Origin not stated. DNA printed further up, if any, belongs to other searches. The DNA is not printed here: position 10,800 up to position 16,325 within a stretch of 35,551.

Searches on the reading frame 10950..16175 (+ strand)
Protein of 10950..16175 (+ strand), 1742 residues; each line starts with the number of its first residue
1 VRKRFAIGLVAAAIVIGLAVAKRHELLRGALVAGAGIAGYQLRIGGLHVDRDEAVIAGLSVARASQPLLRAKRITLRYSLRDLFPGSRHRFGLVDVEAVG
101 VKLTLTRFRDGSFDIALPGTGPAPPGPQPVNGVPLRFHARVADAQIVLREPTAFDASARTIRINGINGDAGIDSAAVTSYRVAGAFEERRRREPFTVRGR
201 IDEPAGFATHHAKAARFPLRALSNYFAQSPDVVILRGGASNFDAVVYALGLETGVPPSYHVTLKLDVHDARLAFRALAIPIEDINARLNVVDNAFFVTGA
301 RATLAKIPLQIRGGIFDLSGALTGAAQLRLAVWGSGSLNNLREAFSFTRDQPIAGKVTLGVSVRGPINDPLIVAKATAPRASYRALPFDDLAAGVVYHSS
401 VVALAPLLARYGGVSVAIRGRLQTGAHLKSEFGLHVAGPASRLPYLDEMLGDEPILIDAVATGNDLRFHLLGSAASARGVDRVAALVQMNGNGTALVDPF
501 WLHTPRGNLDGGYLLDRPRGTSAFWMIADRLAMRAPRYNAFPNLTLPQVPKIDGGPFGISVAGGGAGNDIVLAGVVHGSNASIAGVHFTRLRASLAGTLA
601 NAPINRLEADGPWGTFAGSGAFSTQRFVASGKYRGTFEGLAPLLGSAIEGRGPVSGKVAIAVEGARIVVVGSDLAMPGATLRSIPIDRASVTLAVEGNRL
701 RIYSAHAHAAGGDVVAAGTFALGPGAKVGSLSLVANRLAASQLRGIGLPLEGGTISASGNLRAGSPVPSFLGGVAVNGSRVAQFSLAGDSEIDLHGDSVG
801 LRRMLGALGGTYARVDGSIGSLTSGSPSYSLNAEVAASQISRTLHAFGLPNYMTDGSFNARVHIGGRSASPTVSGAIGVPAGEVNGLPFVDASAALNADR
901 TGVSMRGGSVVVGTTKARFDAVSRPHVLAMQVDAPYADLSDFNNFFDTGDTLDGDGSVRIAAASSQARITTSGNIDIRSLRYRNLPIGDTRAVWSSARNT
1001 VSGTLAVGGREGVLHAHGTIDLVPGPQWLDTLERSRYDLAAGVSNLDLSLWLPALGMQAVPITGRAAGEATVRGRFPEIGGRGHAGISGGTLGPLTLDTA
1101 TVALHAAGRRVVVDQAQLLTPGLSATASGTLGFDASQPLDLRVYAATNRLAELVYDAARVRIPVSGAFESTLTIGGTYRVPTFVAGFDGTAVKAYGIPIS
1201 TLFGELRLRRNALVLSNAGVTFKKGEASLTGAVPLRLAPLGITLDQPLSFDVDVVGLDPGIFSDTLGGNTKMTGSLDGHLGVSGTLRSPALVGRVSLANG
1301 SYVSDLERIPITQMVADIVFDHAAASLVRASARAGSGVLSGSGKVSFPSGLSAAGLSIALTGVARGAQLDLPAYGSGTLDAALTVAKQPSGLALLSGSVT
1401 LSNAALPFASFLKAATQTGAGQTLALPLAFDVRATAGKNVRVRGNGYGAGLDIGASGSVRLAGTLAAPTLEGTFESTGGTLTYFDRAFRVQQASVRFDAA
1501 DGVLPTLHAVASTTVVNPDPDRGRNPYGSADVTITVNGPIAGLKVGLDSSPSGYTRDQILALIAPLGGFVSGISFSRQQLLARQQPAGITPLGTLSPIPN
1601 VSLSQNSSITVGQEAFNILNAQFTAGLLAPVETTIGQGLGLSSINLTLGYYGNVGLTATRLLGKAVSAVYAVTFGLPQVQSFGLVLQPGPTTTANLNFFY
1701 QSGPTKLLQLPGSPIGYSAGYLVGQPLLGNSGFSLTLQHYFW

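Call 15: search_protein_families(library=pfam, proteins=[window:10950-16175:+], max_evalue=0.001)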
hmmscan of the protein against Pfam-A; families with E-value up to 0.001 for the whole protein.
window:10950-16175:+ (1742 aa): 1 family
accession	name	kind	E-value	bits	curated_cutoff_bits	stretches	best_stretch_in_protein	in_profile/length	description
PF04357.19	TamB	-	4.5e-26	92.4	22.4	1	1332-1655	5-309/381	TamB, inner membrane protein subunit of TAM complex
